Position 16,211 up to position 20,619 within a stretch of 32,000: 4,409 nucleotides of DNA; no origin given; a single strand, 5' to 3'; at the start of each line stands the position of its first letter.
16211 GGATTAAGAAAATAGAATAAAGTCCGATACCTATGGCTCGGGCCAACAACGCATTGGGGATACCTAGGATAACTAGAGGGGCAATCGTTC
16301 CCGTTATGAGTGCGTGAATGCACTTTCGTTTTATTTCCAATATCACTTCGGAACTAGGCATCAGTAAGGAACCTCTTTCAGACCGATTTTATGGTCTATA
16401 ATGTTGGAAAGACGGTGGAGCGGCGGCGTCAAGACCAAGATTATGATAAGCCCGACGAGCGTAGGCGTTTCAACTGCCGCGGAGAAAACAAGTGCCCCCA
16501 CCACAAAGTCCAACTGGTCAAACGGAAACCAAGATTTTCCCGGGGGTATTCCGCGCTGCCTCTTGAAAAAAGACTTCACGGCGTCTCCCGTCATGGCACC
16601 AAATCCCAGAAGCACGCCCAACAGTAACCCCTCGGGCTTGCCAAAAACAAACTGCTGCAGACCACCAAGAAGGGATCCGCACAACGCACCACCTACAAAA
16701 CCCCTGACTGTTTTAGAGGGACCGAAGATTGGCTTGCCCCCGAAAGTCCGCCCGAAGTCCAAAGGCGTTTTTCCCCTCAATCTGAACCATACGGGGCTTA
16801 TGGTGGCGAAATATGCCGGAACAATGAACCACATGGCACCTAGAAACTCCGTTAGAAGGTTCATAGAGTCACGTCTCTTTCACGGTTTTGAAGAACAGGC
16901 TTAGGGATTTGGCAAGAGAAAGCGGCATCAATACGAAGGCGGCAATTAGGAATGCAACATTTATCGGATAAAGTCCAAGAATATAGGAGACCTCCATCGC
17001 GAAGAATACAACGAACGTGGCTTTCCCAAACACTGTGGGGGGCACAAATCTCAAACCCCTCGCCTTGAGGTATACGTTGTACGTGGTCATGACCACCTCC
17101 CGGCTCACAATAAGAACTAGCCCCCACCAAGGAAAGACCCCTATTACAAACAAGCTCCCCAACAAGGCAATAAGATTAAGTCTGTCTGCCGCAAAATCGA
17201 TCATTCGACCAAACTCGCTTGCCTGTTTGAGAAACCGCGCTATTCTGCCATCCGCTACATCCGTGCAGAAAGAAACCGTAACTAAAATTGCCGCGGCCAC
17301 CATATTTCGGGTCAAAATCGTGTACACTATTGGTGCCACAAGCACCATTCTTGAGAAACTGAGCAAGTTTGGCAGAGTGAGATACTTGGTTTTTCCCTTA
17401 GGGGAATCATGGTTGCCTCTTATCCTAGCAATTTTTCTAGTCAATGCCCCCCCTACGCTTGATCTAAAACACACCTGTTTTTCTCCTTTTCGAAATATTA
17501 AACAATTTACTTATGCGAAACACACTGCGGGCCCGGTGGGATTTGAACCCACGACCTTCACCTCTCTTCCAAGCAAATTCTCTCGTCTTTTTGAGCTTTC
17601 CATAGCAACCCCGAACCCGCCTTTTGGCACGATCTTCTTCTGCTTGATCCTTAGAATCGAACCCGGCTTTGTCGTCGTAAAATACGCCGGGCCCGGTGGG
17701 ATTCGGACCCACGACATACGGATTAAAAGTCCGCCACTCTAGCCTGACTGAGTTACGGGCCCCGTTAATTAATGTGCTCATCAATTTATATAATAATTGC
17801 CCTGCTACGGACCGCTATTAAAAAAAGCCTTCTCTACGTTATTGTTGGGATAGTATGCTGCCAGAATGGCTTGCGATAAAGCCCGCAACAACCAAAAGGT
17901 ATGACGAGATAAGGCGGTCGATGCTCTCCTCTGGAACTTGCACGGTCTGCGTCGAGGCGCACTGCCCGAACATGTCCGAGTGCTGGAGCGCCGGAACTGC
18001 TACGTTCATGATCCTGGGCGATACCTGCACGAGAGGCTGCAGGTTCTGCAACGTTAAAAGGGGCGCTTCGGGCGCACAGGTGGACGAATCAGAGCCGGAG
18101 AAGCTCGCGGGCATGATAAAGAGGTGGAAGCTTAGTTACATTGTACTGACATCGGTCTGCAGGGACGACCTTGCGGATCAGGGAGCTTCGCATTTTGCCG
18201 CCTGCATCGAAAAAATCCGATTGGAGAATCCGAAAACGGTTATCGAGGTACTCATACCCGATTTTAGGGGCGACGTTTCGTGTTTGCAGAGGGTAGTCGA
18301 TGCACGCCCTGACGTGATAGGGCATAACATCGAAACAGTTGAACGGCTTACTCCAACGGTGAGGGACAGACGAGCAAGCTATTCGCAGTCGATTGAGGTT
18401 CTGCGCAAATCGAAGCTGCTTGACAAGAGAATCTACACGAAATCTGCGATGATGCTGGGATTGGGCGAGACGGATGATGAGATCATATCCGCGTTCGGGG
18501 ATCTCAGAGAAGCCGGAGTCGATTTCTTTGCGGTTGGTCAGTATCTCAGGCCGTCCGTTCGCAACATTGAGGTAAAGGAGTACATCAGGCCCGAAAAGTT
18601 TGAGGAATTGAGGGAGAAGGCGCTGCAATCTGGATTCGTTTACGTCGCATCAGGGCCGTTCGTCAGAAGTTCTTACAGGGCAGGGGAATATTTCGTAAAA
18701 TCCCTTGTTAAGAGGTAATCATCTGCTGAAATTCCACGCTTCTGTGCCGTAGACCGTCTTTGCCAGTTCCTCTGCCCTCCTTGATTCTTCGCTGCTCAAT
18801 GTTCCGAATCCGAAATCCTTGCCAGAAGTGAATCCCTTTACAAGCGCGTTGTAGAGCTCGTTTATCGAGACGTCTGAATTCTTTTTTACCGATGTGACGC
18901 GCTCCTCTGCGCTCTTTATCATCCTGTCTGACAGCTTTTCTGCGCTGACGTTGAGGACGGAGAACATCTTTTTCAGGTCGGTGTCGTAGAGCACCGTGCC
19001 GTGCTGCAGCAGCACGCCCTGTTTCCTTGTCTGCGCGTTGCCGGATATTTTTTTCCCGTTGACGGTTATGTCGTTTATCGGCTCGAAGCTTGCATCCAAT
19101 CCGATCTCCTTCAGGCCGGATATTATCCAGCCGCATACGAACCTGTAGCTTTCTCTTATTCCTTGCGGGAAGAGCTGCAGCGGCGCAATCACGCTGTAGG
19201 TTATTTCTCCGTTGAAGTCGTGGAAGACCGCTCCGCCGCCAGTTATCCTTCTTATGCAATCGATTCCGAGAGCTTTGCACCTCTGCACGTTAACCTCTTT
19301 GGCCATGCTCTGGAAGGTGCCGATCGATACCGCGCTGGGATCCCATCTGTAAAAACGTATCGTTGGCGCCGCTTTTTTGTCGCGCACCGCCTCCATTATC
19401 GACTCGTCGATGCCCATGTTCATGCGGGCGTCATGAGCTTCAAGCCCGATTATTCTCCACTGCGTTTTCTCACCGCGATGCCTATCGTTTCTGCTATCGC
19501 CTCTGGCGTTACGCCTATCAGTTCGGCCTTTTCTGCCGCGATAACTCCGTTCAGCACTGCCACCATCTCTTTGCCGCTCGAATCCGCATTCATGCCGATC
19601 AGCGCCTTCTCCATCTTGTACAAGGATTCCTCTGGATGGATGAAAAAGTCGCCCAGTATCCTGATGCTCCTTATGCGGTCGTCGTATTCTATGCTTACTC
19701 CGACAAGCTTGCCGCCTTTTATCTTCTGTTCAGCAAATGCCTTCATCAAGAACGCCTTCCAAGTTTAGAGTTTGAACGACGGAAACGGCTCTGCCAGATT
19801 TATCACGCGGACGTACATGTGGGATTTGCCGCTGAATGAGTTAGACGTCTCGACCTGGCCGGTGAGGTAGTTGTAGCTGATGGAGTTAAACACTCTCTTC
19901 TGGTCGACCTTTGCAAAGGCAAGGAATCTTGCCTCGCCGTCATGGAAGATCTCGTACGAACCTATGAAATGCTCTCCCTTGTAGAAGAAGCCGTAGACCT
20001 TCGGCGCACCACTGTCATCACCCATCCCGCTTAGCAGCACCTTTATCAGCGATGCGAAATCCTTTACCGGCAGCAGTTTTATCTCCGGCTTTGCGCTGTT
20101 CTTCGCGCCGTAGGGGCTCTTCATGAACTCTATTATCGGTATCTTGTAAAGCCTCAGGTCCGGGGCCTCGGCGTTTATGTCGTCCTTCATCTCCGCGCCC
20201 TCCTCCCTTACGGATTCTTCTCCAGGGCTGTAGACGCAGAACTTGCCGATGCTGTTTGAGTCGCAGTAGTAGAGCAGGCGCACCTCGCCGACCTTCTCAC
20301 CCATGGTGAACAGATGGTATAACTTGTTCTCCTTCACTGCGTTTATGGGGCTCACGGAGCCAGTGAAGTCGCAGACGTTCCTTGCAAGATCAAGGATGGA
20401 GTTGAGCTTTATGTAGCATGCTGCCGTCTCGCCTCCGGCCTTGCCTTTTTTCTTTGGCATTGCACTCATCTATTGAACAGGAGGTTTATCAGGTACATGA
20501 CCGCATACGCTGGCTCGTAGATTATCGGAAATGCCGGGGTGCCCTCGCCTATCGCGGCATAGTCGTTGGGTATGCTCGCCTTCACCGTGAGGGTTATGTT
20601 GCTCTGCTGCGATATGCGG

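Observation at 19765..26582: Candidate signal-controlled surface-filament/adhesion module: multi-PAS kinase, REC-GGDEF-like regulator, pilin and two unknown proteins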

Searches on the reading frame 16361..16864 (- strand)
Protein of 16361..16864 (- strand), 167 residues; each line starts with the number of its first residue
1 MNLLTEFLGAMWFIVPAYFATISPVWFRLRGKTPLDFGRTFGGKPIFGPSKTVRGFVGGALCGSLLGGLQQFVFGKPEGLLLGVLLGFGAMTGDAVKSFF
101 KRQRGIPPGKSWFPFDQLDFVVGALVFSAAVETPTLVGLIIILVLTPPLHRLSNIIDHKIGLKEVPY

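Call 24: search_protein_families(library=pfam, proteins=[window:16361-16864:-], max_evalue=0.001)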
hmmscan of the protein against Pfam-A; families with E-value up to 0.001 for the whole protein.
window:16361-16864:- (167 aa): 2 families
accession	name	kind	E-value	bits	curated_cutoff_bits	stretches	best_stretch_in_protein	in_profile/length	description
PF01864.22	CarS-like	-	1.9e-34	119.6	22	1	8-167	6-175/175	CDP-archaeol synthase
PF01148.25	CTP_transf_1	-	3.9e-09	37.2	24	1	37-106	153-230/264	Cytidylyltransferase family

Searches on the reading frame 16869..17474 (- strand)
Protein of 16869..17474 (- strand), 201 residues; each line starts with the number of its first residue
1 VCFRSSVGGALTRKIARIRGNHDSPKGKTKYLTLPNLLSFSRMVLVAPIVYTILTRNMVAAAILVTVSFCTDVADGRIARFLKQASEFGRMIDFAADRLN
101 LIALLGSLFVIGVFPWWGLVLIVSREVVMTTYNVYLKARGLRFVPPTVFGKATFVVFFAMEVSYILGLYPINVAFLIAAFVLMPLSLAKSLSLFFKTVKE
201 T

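Call 24: search_protein_families(library=pfam, proteins=[window:16869-17474:-], max_evalue=0.001)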
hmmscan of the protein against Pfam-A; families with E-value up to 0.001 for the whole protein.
window:16869-17474:- (201 aa): 1 family
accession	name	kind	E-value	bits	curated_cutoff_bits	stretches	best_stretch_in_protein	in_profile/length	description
PF01066.26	CDP-OH_P_transf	-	7.7e-27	95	22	1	32-183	1-150/152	CDP-alcohol phosphatidyltransferase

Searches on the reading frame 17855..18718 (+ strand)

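Call 24: search_protein_families(library=pfam, proteins=[window:17855-18718:+], max_evalue=0.001)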
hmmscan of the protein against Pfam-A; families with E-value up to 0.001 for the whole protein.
window:17855-18718:+ (287 aa): 1 family
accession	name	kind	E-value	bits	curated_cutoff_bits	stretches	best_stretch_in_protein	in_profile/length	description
PF04055.27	Radical_SAM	-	7e-19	69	29.5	1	52-213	1-162/166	Radical SAM superfamily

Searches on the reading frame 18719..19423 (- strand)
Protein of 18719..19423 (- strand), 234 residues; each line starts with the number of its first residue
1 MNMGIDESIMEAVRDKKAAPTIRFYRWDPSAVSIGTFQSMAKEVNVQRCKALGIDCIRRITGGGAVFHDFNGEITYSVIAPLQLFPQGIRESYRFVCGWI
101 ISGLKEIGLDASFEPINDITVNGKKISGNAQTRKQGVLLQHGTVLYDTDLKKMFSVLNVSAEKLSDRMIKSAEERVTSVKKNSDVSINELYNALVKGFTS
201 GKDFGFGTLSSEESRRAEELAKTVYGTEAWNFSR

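Call 24: search_protein_families(library=pfam, proteins=[window:18719-19423:-], max_evalue=0.001)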
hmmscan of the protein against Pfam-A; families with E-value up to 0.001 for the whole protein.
window:18719-19423:- (234 aa): 2 families
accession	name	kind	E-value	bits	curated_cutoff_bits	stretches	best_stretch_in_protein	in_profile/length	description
PF21948.1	LplA-B_cat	-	2e-55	188.3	27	1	2-198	5-199/200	Lipoyl protein ligase A/B catalytic domain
PF03099.24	BPL_LplA_LipB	-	1.6e-12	47.9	21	1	40-149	12-133/133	Biotin/lipoate A/B protein ligase family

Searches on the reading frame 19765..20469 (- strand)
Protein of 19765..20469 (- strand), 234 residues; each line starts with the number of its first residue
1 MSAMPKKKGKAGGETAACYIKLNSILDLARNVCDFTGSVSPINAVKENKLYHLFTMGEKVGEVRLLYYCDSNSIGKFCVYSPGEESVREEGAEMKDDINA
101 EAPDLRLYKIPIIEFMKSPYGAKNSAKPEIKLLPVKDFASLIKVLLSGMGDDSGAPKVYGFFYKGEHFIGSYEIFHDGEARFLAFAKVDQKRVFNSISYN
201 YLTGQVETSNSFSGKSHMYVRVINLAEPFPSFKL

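Call 3: search_protein_families(library=pfam, proteins=[window:19765-20469:-], max_evalue=0.1)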
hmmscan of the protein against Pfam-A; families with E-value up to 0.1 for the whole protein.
window:19765-20469:- (234 aa): 0 families

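Call 5: search_protein_families(library=ncbifam, proteins=[window:19765-20469:-], max_evalue=0.1)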
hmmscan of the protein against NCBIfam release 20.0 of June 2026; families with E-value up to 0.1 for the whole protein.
window:19765-20469:- (234 aa): 0 families

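Call 27: find_homologous_proteins(query=window:19765-20469:-, max_evalue=0.001)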
Query window:19765-20469:- (234 aa): 16 proteins with E <= 0.001 among 178 candidates.
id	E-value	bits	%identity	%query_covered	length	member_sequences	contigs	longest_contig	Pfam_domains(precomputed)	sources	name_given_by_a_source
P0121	7.1e-151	518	99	100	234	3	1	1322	-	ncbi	-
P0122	2.5e-121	421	80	99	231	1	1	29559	-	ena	-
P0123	1.6e-120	419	79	100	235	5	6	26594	-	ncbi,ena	-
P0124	4.8e-102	358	71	98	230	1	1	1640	-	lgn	-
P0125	1.6e-93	330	65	98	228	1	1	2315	-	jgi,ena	jgi:hypothetical protein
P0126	3.7e-93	329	65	94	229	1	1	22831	-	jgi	jgi:hypothetical protein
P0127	7.4e-92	325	65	98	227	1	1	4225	-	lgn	-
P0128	6.5e-81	289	60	98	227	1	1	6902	-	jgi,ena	jgi:hypothetical protein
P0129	2.3e-79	284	58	98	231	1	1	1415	-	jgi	jgi:hypothetical protein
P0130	3.2e-76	274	55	98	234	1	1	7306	-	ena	-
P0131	8.2e-49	184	43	99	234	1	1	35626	-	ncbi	ncbi:MAG: hypothetical protein ACP5UH_01015 [Candidatus Micrarchaeia archaeon]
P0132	2.0e-44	170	39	95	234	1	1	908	-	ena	-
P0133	5.5e-42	162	36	99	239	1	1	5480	-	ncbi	ncbi:MAG: hypothetical protein QXR73_01780 [Candidatus Micrarchaeaceae archaeon]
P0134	7.3e-42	161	36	100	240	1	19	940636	-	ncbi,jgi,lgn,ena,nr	ncbi:MAG: hypothetical protein M1360_00195 [Candidatus Marsarchaeota archaeon]|jgi:hypothetical prot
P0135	1.1e-36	145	35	91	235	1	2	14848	-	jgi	jgi:hypothetical protein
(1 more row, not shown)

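Call 35: predict_structure(alignment_id=A2)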
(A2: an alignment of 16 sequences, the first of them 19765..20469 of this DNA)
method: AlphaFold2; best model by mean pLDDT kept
length: 234 residues; sequences in the alignment: 16
mean_pLDDT: 84.0   pTM: 0.82
mean pLDDT of the five models: 84.0, 67.9, 66.8, 66.4, 66.3
residues with pLDDT >= 90: 97; 70-90: 103; 50-70: 22; < 50: 12
segments of 3 or more residues with pLDDT < 50: 1-3, 5-13
pLDDT, mean of each block of 10 residues (from residue 1): 45 70 95 82 94 91 90 96 76 94 89 91 68 90 82 80 94 81 91 88 85 73 91 80
secondary structure, 60 per line:
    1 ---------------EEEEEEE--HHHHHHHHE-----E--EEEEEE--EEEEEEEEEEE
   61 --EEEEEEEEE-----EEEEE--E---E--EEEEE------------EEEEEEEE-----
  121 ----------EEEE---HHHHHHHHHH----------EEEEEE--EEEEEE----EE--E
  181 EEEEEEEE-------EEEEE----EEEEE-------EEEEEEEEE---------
elements in order: E16-22 H25-32 E42-47 E50-60 E63-71 E77-81 E91-95 E108-115 E131-134 H138-147 E158-163 E166-171 E180-188 E196-200 E205-209 E217-225

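Call 40: fold_search(model_id=the predicted structure, library=pdb)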
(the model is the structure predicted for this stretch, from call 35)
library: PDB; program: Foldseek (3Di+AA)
matches with E <= 10: 462; with E <= 0.001: 0
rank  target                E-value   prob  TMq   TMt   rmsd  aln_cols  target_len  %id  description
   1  3zgj_A                2.5e-02  0.28  0.19  0.15  18.0       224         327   11  S221M V223F Y359A mutant of 4-Hydroxymandelate synthase from Streptomyces coelicolor (released 2013-10-30)
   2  1sp9_A                8.1e-02  0.09  0.17  0.12  17.8       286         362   12  4-Hydroxyphenylpyruvate Dioxygenase (released 2004-09-21)
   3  9u42                  1.2e-01  0.21  0.19  0.25  14.4       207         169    8  Crystal Structure of Homogentisate 1,2-Dioxygenase from Acinetobacter in Complex with Zn ion (released 2025-07-23)
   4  8hz6                  1.2e-01  0.10  0.17  0.12  18.5       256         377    8  Crystal structure of AtHPPD-QRY2089 complex (released 2023-12-20)
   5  8x68                  1.4e-01  0.09  0.18  0.12  18.5       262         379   11  Complex structure of AtHPPD with YH21002 (released 2024-11-20)
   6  7u8t_B                1.5e-01  0.06  0.12  0.06  17.9       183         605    9  Vps13 adaptor binding domain in complex with Mcp1 PxP motif peptide (released 2022-03-30)
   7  2vkx_B                1.6e-01  0.03  0.10  0.11  18.6       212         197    9  Human NCAM, FN3 domains 1 and 2, M610R mutant (released 2008-02-26)
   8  2q2r_A                1.7e-01  0.54  0.18  0.12   5.3        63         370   11  Trypanosoma cruzi glucokinase in complex with beta-D-glucose and ADP (released 2007-10-16)
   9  2r5v_B                1.8e-01  0.13  0.20  0.15  17.8       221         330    8  Hydroxymandelate Synthase Crystal Structure (released 2008-03-18)
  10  9dlz_A                1.9e-01  0.04  0.11  0.08  17.8       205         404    8  Bovine Arp2/3 complex with N-WASP CA bound to Arp3 (released 2025-02-12)
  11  1ss4_B                2.0e-01  0.12  0.17  0.25  12.7       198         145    6  Crystal Structure of the Glyoxalase Family Protein APC24694 from Bacillus cereus (released 2004-08-03)
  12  7x5u                  2.0e-01  0.08  0.17  0.12  18.6       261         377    9  Crystal structure of AtHPPD-diketonitrile complex (released 2022-06-01)
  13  1sp8_B                2.1e-01  0.12  0.19  0.13  15.6       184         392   13  4-Hydroxyphenylpyruvate Dioxygenase (released 2004-09-21)
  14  9bph_A                2.1e-01  0.06  0.13  0.09  18.2       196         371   10  CRYO-EM STRUCTURE OF CARDIAC MUSCLE ALPHA-ACTIN M305L HCM MUTANT (released 2025-05-14)
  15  8cgp_B                2.3e-01  0.12  0.13  0.05  13.1        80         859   16  Insulin regulated aminopeptidase (IRAP) in complex with an allosteric aryl sulfonamide inhibitor (released 2024-01-31)
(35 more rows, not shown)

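Call 41: search_protein_representatives(alignment_id=A2)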
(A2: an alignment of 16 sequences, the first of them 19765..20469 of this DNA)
Query: 16 sequences, 230 profile positions. Proteins with E-value up to 0.001 (for the whole library): 173; up to 1e-10: 137; up to 1e-30: 75. The best 150 are listed.
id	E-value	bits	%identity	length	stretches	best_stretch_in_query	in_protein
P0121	1.5e-103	361.9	-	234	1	1-229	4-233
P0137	3.3e-86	305.1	-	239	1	7-229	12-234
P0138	7.7e-78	277.7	-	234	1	1-229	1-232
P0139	1.1e-69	251.1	-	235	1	3-229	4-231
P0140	1.0e-66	241.3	-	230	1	6-229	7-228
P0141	8.7e-66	238.3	-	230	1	2-228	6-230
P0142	5.3e-65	235.7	-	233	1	3-229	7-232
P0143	1.2e-63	231.3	-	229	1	1-229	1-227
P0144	6.0e-63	229.0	-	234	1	4-229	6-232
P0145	7.4e-59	215.6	-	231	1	1-229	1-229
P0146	8.3e-59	215.5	-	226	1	1-229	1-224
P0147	2.3e-57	210.7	-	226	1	2-227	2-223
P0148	3.7e-56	206.8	-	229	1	3-229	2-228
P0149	6.8e-56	205.9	-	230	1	1-229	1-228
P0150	1.4e-54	201.6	-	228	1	1-229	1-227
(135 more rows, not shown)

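Call 74: search_protein_families(library=padloc, proteins=[window:19765-20469:-], max_evalue=0.01)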
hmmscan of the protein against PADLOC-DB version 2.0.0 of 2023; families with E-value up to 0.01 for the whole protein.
window:19765-20469:- (234 aa): 0 families
